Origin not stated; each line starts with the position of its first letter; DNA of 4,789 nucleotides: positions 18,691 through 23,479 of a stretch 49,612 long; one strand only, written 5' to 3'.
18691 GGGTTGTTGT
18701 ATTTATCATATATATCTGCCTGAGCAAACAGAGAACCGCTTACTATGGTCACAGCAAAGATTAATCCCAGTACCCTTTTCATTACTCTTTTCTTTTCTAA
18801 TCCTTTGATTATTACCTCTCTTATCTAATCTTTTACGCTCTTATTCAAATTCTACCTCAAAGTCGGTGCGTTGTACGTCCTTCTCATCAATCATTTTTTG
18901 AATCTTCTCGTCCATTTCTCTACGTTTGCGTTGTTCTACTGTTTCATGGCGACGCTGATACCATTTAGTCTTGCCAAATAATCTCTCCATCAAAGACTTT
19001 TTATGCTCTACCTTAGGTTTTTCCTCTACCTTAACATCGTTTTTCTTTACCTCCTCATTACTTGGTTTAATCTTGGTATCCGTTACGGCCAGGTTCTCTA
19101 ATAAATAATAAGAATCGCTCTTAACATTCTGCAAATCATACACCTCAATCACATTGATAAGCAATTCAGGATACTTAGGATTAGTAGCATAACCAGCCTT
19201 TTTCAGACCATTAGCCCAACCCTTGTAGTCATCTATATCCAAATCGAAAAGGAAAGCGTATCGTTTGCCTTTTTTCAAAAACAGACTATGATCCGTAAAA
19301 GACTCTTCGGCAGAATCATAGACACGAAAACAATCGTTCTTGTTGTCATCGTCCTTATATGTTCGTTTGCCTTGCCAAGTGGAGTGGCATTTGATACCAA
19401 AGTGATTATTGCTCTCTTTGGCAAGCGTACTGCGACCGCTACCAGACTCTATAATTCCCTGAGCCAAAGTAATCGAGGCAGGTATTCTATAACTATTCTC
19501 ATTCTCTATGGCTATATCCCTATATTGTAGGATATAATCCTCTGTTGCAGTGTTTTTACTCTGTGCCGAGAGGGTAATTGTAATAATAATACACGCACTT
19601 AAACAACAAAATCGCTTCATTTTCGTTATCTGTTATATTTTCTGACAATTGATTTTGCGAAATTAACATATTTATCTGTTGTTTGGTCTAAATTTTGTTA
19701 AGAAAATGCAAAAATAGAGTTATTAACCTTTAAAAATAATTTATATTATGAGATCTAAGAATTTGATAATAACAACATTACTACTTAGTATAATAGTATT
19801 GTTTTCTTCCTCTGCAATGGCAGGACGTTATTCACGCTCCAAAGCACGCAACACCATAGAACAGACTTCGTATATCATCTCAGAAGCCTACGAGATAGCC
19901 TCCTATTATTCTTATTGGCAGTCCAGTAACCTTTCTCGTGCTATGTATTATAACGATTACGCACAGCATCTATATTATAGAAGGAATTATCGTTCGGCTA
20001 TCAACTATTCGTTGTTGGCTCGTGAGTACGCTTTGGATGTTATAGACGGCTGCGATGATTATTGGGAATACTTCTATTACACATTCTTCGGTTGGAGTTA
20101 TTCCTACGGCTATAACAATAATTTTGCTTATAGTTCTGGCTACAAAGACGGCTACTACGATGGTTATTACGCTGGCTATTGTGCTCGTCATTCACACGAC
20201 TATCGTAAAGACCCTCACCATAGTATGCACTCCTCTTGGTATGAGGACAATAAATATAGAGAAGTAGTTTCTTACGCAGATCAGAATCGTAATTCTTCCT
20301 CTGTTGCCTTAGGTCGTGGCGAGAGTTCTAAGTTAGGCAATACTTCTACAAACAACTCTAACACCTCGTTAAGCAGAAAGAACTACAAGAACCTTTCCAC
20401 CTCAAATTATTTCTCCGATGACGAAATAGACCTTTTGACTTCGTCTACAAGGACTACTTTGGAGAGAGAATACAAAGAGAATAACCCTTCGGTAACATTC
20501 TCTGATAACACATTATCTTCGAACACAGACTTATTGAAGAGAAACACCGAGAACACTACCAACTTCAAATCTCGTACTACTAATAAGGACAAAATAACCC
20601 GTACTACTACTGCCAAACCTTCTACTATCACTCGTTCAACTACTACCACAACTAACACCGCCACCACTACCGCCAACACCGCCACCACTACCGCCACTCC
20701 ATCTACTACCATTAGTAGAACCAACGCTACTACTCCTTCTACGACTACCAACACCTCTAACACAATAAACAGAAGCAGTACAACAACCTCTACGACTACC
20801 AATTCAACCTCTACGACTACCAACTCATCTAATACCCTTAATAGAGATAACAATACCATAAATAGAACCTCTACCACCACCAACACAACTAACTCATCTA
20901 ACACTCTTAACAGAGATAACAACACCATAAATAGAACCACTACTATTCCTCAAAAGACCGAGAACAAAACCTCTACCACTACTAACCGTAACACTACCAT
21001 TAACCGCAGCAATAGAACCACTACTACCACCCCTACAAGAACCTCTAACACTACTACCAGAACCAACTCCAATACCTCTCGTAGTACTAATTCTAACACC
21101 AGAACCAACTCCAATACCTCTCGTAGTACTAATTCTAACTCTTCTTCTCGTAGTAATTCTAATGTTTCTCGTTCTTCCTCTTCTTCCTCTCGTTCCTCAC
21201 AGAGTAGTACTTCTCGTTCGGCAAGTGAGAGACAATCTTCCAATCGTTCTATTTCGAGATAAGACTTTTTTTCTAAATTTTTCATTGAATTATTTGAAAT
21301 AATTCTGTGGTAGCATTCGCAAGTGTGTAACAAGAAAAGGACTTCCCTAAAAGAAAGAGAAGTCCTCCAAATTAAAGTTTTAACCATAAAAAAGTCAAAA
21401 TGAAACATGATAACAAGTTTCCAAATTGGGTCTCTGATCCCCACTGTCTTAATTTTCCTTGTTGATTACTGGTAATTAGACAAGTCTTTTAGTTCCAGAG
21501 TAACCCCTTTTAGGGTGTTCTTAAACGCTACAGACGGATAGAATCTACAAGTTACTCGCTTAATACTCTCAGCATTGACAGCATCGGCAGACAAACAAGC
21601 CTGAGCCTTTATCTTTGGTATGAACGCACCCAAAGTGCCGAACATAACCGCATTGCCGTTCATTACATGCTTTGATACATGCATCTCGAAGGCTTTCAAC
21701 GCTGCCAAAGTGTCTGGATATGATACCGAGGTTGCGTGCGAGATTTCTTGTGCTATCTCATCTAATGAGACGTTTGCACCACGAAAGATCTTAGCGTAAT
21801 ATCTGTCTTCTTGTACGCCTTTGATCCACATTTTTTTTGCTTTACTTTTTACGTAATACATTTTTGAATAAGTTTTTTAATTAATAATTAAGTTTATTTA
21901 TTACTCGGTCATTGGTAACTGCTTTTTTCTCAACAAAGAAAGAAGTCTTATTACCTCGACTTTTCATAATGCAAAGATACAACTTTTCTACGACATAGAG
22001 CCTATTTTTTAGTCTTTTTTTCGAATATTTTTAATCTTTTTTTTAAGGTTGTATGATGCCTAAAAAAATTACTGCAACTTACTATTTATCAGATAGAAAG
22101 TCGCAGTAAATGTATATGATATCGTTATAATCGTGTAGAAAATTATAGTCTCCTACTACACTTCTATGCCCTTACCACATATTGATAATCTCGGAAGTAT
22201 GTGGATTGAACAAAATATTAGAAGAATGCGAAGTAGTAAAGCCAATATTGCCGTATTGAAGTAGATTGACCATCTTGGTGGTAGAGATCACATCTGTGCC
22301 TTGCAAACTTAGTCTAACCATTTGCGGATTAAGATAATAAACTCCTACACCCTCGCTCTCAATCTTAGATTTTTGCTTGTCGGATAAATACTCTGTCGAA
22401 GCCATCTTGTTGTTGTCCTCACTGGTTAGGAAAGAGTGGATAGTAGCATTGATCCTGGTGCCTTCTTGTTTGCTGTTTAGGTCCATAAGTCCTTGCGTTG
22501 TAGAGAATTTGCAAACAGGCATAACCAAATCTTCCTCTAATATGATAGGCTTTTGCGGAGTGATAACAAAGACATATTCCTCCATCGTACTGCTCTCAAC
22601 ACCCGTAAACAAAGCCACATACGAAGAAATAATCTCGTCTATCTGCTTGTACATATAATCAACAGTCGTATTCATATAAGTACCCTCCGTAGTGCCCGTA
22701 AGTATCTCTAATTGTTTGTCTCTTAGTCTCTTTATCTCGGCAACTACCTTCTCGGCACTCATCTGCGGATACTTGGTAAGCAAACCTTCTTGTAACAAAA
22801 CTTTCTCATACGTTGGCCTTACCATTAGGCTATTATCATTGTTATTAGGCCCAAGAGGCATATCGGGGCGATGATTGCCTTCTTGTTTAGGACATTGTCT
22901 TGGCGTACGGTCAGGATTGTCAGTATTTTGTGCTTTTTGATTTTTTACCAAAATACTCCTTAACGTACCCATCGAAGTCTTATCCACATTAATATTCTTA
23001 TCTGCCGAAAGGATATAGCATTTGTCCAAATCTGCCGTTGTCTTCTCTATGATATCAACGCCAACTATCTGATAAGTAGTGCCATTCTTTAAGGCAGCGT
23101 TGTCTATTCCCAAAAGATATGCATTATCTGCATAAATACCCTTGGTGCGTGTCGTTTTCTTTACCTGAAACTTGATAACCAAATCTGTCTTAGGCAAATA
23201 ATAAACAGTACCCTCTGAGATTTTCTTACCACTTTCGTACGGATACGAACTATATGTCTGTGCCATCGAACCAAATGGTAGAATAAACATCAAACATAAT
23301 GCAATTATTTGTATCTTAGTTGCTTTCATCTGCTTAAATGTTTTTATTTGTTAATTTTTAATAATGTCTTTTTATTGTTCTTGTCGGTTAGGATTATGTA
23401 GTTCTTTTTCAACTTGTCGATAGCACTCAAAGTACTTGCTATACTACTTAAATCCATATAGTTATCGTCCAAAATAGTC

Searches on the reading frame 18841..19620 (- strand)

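Call 6: search_protein_families(library=pfam, proteins=[window:18841-19620:-], max_evalue=0.001)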
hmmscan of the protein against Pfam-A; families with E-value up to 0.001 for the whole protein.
window:18841-19620:- (259 aa): 1 family
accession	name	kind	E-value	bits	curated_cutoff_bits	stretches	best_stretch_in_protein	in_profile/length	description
PF01832.25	Glucosaminidase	-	2.1e-38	132.2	30.2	1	35-163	2-123/123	Mannosyl-glycoprotein endo-beta-N-acetylglucosaminidase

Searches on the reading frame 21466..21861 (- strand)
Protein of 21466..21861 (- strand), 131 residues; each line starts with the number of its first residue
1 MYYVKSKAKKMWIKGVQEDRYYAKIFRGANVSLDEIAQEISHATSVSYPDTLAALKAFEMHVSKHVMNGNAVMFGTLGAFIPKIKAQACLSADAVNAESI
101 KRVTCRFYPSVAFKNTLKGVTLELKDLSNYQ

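Call 6: search_protein_families(library=pfam, proteins=[window:21466-21861:-], max_evalue=0.001)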
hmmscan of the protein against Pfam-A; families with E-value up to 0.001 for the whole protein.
window:21466-21861:- (131 aa): 3 families
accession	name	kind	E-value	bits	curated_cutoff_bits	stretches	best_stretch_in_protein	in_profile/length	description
PF18291.6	HU-HIG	-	7.8e-21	74.8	26.2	1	14-123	14-124/125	HU domain fused to wHTH, Ig, or Glycine-rich motif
PF14848.11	HU-DNA_bdg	-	0.00027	21.4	30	1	18-123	16-120/124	DNA-binding domain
PF00216.26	Bac_DNA_binding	-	0.00041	21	22.4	1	34-87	4-57/90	Bacterial DNA-binding protein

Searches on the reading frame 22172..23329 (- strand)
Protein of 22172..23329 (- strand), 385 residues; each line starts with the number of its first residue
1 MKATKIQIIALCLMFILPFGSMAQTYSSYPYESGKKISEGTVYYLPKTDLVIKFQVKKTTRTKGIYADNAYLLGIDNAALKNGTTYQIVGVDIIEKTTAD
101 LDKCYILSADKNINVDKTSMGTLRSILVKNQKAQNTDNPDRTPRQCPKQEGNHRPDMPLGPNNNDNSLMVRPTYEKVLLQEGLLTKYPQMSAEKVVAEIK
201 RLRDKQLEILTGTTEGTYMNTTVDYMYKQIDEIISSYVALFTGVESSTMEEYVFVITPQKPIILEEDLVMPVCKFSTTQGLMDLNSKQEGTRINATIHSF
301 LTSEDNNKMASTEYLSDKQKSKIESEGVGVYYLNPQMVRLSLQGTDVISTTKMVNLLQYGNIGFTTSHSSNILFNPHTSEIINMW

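Call 6: search_protein_families(library=pfam, proteins=[window:22172-23329:-], max_evalue=0.001)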
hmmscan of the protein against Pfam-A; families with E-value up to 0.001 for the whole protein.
window:22172-23329:- (385 aa): 1 family
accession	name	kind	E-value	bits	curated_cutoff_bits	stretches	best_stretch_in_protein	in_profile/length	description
PF16115.10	DUF4831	-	1.4e-27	97.1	27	1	39-363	1-293/318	Domain of unknown function (DUF4831)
